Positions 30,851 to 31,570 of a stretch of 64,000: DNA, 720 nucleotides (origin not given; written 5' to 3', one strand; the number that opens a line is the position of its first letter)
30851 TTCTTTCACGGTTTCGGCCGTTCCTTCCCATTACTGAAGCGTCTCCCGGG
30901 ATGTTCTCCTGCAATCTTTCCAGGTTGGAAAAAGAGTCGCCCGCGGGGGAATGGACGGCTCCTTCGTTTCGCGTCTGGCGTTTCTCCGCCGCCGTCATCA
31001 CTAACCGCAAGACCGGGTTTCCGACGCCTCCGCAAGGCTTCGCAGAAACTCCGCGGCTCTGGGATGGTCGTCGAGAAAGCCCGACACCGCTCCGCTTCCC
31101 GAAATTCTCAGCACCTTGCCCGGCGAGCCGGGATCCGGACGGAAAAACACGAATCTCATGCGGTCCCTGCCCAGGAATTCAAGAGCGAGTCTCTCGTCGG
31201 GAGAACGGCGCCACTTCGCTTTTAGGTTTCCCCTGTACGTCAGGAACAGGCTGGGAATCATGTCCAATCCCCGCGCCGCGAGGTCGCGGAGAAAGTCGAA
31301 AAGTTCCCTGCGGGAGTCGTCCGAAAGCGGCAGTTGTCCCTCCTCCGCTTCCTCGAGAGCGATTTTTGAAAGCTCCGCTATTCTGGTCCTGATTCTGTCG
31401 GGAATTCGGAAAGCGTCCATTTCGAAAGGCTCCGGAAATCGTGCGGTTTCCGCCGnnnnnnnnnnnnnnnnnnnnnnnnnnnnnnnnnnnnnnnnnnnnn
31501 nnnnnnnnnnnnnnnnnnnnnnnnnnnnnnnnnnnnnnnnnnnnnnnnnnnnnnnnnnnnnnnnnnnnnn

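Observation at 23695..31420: A ~135-aa domain of unknown function present three times: tandemly duplicated behind an IS5-transposase HTH remnant, and as a standalone gene behind an ankyrin-repeat gene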

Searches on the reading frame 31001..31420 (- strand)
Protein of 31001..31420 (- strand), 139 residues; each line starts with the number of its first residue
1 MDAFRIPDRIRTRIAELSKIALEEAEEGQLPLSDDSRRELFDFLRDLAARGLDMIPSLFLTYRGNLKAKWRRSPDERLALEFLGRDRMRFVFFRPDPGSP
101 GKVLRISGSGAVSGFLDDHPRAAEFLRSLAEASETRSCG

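Call 7: search_protein_families(library=pfam, proteins=[window:31001-31420:-], max_evalue=1)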
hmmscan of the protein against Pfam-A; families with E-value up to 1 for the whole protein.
window:31001-31420:- (139 aa): 0 families

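Call 8: search_protein_families(library=ncbifam, proteins=[window:31001-31420:-], max_evalue=1)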
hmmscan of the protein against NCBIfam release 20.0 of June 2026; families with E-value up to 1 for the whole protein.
window:31001-31420:- (139 aa): 1 family
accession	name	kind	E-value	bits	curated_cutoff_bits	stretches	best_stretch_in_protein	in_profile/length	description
TIGR03252.1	TIGR03252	hypoth_equivalog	0.095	12.3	136.5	1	3-75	36-109/189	HhH-GPD-type base excision DNA repair protein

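Call 9: search_protein_families(library=padloc, proteins=[window:31001-31420:-], max_evalue=1)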
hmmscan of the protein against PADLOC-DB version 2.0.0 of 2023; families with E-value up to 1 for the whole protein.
window:31001-31420:- (139 aa): 0 families

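Call 10: find_homologous_proteins(query=window:31001-31420:-, max_evalue=0.001)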
Query window:31001-31420:- (139 aa): 15 proteins with E <= 0.001 among 195 candidates.
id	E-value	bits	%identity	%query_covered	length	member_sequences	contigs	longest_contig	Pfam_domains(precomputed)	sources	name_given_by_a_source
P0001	7.5e-83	293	99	100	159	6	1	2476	-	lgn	-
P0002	1.9e-68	246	84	100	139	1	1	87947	-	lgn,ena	-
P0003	3.9e-68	245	84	99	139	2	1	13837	-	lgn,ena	-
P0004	1.4e-64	234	81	100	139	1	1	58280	-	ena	-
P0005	2.9e-62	226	82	96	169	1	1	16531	-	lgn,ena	-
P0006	8.2e-62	225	80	99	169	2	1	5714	-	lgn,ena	-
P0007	1.1e-61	224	78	99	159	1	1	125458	-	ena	-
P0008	9.1e-61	221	82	94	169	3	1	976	-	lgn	-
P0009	1.1e-59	218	77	100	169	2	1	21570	-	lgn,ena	-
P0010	9.1e-57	208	75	99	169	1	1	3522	-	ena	-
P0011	2.8e-51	191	70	94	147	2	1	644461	-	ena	-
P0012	5.8e-46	174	75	80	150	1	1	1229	-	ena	-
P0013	1.2e-43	166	64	99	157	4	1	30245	-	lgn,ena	-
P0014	4.3e-42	161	64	89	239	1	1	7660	-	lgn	-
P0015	4.3e-31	125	58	89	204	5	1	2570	-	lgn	-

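Call 15: find_encoding_contigs(protein=P0011, flank=10000, max_places=3)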
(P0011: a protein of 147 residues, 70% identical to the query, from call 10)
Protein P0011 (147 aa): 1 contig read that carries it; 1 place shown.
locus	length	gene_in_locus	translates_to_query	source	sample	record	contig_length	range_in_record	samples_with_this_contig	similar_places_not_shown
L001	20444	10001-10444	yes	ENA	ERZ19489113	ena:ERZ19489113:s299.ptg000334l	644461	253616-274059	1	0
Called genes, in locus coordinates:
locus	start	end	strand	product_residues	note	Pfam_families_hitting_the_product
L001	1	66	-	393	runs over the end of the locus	PF03702:AnmK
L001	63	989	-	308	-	PF13580:SIS_2 (weak), PF22198:GKRP_SIS_2 (weak), PF22645:GKRP_SIS_N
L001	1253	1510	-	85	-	PF15919:HicB_lk_antitox (weak)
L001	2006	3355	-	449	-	PF13458:Peripla_BP_6, PF01094:ANF_receptor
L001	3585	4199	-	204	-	PF04138:GtrA_DPMS_TM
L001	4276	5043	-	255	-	PF06314:ADC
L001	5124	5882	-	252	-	PF02470:MlaD, PF28544:Helical_needle (faint)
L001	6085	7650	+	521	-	PF02142:MGS, PF01808:AICARFT_IMPCHas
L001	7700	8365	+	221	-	PF12686:DUF3800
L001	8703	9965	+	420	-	-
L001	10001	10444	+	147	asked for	-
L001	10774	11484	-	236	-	PF07505:DUF5131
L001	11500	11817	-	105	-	-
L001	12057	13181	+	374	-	PF13776:DUF4172, PF02661:Fic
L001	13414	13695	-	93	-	-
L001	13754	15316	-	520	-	PF02321:OEP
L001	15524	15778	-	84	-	-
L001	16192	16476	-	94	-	-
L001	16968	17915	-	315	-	PF00753:Lactamase_B (faint)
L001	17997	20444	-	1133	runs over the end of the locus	PF14457:Prok-E2_A, PF00899:ThiF, PF14464:Prok-JAB, PF01734:Patatin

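Call 16: find_encoding_contigs(protein=P0013, flank=8000, max_places=3)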
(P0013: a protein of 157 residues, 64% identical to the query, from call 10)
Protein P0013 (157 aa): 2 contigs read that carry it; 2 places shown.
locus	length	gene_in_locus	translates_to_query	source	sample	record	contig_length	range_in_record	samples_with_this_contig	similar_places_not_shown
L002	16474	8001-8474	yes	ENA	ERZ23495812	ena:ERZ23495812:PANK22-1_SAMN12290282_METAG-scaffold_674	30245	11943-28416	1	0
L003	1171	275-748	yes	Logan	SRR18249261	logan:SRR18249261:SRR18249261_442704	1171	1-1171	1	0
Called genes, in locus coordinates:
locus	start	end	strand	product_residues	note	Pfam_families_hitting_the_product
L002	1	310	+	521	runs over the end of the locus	PF02142:MGS, PF01808:AICARFT_IMPCHas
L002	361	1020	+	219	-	PF12686:DUF3800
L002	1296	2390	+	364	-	-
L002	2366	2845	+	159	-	-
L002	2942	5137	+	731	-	PF13589:HATPase_c_3, PF02518:HATPase_c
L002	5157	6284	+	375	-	-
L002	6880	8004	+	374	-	PF13776:DUF4172, PF02661:Fic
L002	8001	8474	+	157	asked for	-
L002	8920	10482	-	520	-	PF02321:OEP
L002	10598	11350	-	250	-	PF00227:Proteasome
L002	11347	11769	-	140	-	-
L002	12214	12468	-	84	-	-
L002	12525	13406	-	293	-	PF00753:Lactamase_B (weak)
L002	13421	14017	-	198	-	-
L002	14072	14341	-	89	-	PF08980:DUF1883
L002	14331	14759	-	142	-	-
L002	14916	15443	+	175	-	PF06114:Peptidase_M78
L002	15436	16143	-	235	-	PF00872:Transposase_mut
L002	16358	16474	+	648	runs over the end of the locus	?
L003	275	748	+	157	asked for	-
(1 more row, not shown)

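Call 17: find_encoding_contigs(protein=P0014, flank=8000, max_places=3)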
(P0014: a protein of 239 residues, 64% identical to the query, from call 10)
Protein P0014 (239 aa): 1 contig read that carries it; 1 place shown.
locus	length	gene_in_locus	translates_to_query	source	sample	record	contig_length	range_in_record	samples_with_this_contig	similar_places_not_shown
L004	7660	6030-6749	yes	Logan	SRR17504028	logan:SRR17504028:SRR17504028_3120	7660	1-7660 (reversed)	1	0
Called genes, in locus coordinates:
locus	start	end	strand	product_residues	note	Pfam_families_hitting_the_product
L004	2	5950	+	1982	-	?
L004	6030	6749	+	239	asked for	-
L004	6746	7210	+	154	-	-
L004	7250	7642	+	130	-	-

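Call 18: find_encoding_contigs(protein=P0015, flank=8000, max_places=3)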
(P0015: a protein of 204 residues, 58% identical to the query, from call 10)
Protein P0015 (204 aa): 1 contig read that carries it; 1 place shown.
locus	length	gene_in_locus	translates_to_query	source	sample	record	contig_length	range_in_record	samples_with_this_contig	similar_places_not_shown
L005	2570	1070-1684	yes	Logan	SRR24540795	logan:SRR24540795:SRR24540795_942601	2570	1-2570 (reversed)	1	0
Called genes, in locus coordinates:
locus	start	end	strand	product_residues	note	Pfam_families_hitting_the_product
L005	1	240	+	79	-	?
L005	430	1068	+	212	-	-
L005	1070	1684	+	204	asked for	-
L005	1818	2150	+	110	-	-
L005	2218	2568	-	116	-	?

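Call 19: search_protein_families(library=pfam, proteins=[L004:2-5950:+, L004:6746-7210:+, L004:7250-7642:+, L005:430-1068:+, L005:1818-2150:+, L002:1296-2390:+, L002:2366-2845:+, L002:6880-8004:+, L001:8703-9965:+], max_evalue=0.01)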
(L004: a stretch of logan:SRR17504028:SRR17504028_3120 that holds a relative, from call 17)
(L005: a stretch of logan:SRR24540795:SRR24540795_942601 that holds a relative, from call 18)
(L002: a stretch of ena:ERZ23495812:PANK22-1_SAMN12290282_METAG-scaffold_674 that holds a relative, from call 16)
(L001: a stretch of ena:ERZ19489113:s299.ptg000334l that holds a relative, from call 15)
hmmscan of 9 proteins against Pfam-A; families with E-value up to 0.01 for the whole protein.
L004:2-5950:+ (1982 aa): 5 families
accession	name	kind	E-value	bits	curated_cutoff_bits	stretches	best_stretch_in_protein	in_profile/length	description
PF24407.1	HTH_upst_double_PIN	-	5.1e-17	62.4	27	1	731-800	1-70/70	HTH_upstream_double_PIN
PF20698.3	PIN-TPR-GreABC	-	1.6e-14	54.7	27.8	2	994-1108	1-133/138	PIN domain associated with the TPR-GreAB-C-PIN system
PF13391.12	HNH_2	-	0.00039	20.7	21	1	8-46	13-56/66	HNH endonuclease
PF14559.12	TPR_19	-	0.00083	20.1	25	0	238-280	25-66/68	Tetratricopeptide repeat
PF24388.1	Permuted_GreAB-C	-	0.0043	17.1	27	0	1379-1414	5-41/54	Permuted GreAB-C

L004:6746-7210:+ (154 aa): 0 families

L004:7250-7642:+ (130 aa): 0 families

L005:430-1068:+ (212 aa): 0 families

L005:1818-2150:+ (110 aa): 0 families

L002:1296-2390:+ (364 aa): 8 families
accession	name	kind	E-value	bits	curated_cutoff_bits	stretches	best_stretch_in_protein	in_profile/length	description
PF00023.36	Ank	-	2.6e-59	194.2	21.1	7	309-340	2-33/33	Ankyrin repeat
PF12796.13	Ank_2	-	1.8e-56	189.1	27.3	5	134-205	19-88/90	Ankyrin repeats (3 copies)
PF13637.12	Ank_4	-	1.2e-52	175.2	22.7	7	115-164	1-50/50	Ankyrin repeats (many copies)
PF13857.12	Ank_5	-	1.8e-44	149.7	27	5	295-349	1-56/56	Ankyrin repeats (many copies)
PF13606.12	Ank_3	-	6.3e-38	124.3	22.3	2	276-304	2-30/30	Ankyrin repeat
PF24521.3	Ank_KRIT1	-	1.4e-07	31.8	80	0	273-356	49-132/149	KRIT1 ankyrin-repeats domain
PF23745.1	ANK_LRRK2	-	2.8e-05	24.4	27.5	0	283-333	38-88/130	LRRK2 ANK repeat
PF24119.1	DUF7393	-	0.007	16.5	27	0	226-246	15-35/48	Domain of unknown function (DUF7393)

L002:2366-2845:+ (159 aa): 0 families

L002:6880-8004:+ (374 aa): 2 families
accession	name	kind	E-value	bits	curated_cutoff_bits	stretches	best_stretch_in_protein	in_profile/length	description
PF13776.11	DUF4172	-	7.1e-24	84.3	25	1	3-84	1-82/82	Domain of unknown function (DUF4172)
PF02661.23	Fic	-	3.7e-12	47.4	24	1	119-226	6-93/93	Fic/DOC family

L001:8703-9965:+ (420 aa): 8 families
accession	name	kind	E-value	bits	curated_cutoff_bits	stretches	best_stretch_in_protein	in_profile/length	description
PF12796.13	Ank_2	-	2.5e-92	304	27.3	7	272-362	4-90/90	Ankyrin repeats (3 copies)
PF00023.36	Ank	-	3.5e-84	272.3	21.1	10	101-131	2-32/33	Ankyrin repeat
PF13637.12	Ank_4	-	4.2e-67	221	22.7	8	138-187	1-50/50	Ankyrin repeats (many copies)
PF13857.12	Ank_5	-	3.1e-65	215.9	27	8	351-405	1-56/56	Ankyrin repeats (many copies)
PF13606.12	Ank_3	-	1.1e-48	157.3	22.3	1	167-194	2-29/30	Ankyrin repeat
PF23745.1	ANK_LRRK2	-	2.6e-11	43.9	27.5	0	318-389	50-117/130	LRRK2 ANK repeat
PF24521.3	Ank_KRIT1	-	8.9e-07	29.2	80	0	103-210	20-128/149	KRIT1 ankyrin-repeats domain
PF24119.1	DUF7393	-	0.00013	22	27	0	172-204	4-36/48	Domain of unknown function (DUF7393)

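Call 20: predict_structure(alignment_id=A2)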
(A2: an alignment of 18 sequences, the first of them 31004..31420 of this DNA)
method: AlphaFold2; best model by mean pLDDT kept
length: 139 residues; sequences in the alignment: 18
mean_pLDDT: 91.2   pTM: 0.84
mean pLDDT of the five models: 91.2, 91.0, 90.6, 89.7, 79.2
residues with pLDDT >= 90: 114; 70-90: 16; 50-70: 5; < 50: 4
segments of 3 or more residues with pLDDT < 50: none
pLDDT, mean of each block of 10 residues (from residue 1): 73 96 96 96 92 92 97 95 96 94 95 94 94 65
secondary structure, 60 per line:
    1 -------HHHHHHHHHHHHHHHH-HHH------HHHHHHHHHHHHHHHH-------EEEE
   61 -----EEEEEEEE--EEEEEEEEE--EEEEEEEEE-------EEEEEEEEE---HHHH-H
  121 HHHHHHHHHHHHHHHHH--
elements in order: H8-23 H34-49 E57-60 E66-73 E76-84 E87-95 E103-111 H115-118 H120-137

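Call 22: search_protein_representatives(alignment_id=A2)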
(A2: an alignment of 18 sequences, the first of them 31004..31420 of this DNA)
Query: 18 sequences, 140 profile positions. Proteins with E-value up to 0.001 (for the whole library): 935; up to 1e-10: 172; up to 1e-30: 19. The best 150 are listed.
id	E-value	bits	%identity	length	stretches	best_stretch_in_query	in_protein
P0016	4.0e-115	395.9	-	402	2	3-131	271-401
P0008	1.7e-69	248.0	-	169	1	2-140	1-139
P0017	1.8e-60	218.8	-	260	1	3-136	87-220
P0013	2.2e-59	215.2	-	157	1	4-140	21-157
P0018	3.0e-51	188.9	-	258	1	5-131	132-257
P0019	3.6e-51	188.6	-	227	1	4-130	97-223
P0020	5.4e-51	188.0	-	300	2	5-132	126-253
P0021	4.2e-50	185.2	-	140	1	5-128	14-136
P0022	4.3e-50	185.1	-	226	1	4-131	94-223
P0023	3.3e-49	182.2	-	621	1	4-134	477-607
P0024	2.7e-48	179.3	-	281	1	4-134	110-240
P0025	3.9e-47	175.5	-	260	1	6-130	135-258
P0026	3.3e-44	166.1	-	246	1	5-131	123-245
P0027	1.0e-43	164.5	-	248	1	4-131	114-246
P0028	7.4e-43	161.7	-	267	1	5-128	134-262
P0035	1.9e-18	82.6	-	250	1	4-119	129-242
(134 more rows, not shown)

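Call 25: search_protein_families(library=pfam, alignment_id=A3, max_evalue=0.01)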
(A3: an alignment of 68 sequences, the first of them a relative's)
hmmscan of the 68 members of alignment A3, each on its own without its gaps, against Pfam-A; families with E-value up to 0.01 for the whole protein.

A. member 1, P0017 (260 aa): 0 families

B. families by the number of members that match (of 68 scanned): 4 families
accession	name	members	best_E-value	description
PF04971.17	Phage_holin_2_1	1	9.7e-05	Bacteriophage P21 holin S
PF13545.12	HTH_Crp_2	1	0.0018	Crp-like helix-turn-helix domain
PF13391.12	HNH_2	1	0.0028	HNH endonuclease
PF13490.11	zf-HC2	1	0.0032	Putative zinc-finger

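Call 26: fold_search(model_id=the predicted structure, library=pdb)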
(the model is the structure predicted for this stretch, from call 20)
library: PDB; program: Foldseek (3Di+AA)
matches with E <= 10: 793; with E <= 0.001: 0
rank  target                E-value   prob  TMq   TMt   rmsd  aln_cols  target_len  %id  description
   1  6k4y_M                1.8e-02  0.92  0.41  0.29  14.7       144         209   13  CryoEM structure of sigma appropriation complex (released 2019-08-07)
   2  5jlt_A                3.3e-02  0.93  0.41  0.47   5.2       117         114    9  The crystal structure of the bacteriophage T4 MotA C-terminal domain in complex with dsDNA reveals a novel protein-DNA (released 2017-05-03)
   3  1kaf_A                4.2e-02  0.92  0.41  0.49   5.3       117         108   10  DNA Binding Domain Of The Phage T4 Transcription Factor MotA (AA105-211) (released 2001-11-21)
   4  5jlt_D                4.5e-02  0.84  0.37  0.46   6.3       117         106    9  The crystal structure of the bacteriophage T4 MotA C-terminal domain in complex with dsDNA reveals a novel protein-DNA (released 2017-05-03)
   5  3nm7_D                7.8e-02  0.77  0.27  0.42   5.8        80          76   15  Crystal Structure of Borrelia burgdorferi Pur-alpha (released 2010-10-06)
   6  4bhm_A                8.3e-02  0.35  0.21  0.30   8.3        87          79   17  The crystal structure of MoSub1-DNA complex reveals a novel DNA binding mode (released 2014-04-23)
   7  5hfu_A                9.3e-02  0.14  0.19  0.05  17.8       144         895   19  Crystal Structure of Human Hexokinase 2 with cmpd 27, a 2-amido-6-benzenesulfonamide glucosamine (released 2016-03-30)
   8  5hex_A                9.9e-02  0.13  0.17  0.04  19.0       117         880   20  Crystal Structure of Human Hexokinase 2 with cmpd 30, a 2-amino-6-benzenesulfonamide glucosamine (released 2016-03-30)
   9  5jlt_B                1.1e-01  0.77  0.40  0.47   5.3       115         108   11  The crystal structure of the bacteriophage T4 MotA C-terminal domain in complex with dsDNA reveals a novel protein-DNA (released 2017-05-03)
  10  5jlt_C                1.3e-01  0.82  0.42  0.50   5.0       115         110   10  The crystal structure of the bacteriophage T4 MotA C-terminal domain in complex with dsDNA reveals a novel protein-DNA (released 2017-05-03)
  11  1kaf_E                1.5e-01  0.57  0.35  0.44   6.5       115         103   11  DNA Binding Domain Of The Phage T4 Transcription Factor MotA (AA105-211) (released 2001-11-21)
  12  4n6v_0                1.7e-01  0.18  0.20  0.27  11.7        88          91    8  Partial rotational order disorder structure of human stefin B (released 2014-04-09)
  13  1kaf_D                1.8e-01  0.66  0.38  0.48   6.4       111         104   14  DNA Binding Domain Of The Phage T4 Transcription Factor MotA (AA105-211) (released 2001-11-21)
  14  5whm_A                1.8e-01  0.41  0.32  0.20   8.0       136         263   16  Crystal Structure of IclR Family Transcriptional Regulator from Brucella abortus (released 2017-08-23)
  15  7t5q_I                2.1e-01  0.13  0.25  0.15  13.2       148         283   11  Cryo-EM Structure of a Transition State of Arp2/3 Complex Activation (released 2023-06-14)
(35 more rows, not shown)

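Call 29: search_protein_families(library=padloc, alignment_id=A3, max_evalue=0.01)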
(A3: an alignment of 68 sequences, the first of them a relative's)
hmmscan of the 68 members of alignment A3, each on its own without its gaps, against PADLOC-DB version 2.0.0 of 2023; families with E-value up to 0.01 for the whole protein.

A. member 1, P0017 (260 aa): 0 families

B. families by the number of members that match (of 68 scanned): 19 families
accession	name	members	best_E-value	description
PDLC04575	PDC-M32A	15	5.5e-06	-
PDLC04772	PDC-M68A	1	1.2e-33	-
PDLC00739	Effector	1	9.5e-25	Endonuclease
PDLC00746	Effector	1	3.9e-24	Endonuclease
PDLC01997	SAVED1--SAVED_HNH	1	2.3e-22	-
PDLC00406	SduA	1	3.8e-16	DUF4263 domain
PDLC00749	Effector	1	2.7e-14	Endonuclease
PDLC00747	Effector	1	3.1e-13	Endonuclease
PDLC04773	PDC-M68A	1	5.4e-13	-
PDLC00751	Effector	1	7.9e-13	Endonuclease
PDLC01998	SAVED1--SAVED_HNH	1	5.5e-12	-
PDLC00740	Effector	1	1.6e-10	Endonuclease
PDLC00742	Effector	1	3.4e-08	Endonuclease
PDLC02000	Effector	1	5.8e-07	SAVED1--SAVED_HNH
PDLC00738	Effector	1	1.1e-06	Endonuclease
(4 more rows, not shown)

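Call 30: search_protein_families(library=ncbifam, alignment_id=A3, max_evalue=0.01)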
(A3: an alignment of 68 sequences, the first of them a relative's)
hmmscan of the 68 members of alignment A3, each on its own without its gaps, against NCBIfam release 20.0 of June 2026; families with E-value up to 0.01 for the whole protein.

A. member 1, P0017 (260 aa): 0 families

B. families by the number of members that match (of 68 scanned): 1 family
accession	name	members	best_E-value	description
TIGR02451.1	anti_sig_ChrR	1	0.0014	ChrR family anti-sigma-E factor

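Call 31: search_solved_structures(query=A2, max_evalue=10)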
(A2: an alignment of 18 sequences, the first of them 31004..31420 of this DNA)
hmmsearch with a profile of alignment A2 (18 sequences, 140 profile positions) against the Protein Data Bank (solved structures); distinct sequences matched with E-value up to 10: 1.
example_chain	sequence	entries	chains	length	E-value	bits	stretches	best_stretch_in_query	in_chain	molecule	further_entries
7tfm_A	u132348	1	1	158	0.38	13.5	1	82-124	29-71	ATP-dependent Clp protease subunit, heat shock protein 100 (HSP100)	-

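Call 32: find_encoding_contigs(protein=P0035, flank=8000, max_places=3)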
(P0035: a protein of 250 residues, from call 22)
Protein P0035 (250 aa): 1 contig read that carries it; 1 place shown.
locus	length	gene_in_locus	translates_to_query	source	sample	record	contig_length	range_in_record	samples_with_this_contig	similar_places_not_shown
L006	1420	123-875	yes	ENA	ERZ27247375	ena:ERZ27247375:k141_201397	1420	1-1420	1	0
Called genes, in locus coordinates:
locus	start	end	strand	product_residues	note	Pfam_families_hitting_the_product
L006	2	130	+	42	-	?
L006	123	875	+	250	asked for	-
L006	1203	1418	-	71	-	?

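Call 41: find_related_loci(query=A5, collection=genome_contigs, flank=8000)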
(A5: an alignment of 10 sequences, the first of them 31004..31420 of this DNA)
Query A5 (139 aa) in genome_contigs; peptide patterns used: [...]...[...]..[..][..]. (x = any residue, [..] = any of these).
3 stretches matched a pattern; 1 encode a relative of the query (tblastn E <= 1e-3); 1 distinct loci.
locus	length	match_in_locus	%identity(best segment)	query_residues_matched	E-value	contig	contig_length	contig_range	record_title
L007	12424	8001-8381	58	3-129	8e-43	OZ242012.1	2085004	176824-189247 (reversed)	MAG: Thermodesulfobacteriota bacterium isolate 91ea7efe-b69b-418d-9017-4c677b0b92d3 genome assembly, chromosome: 1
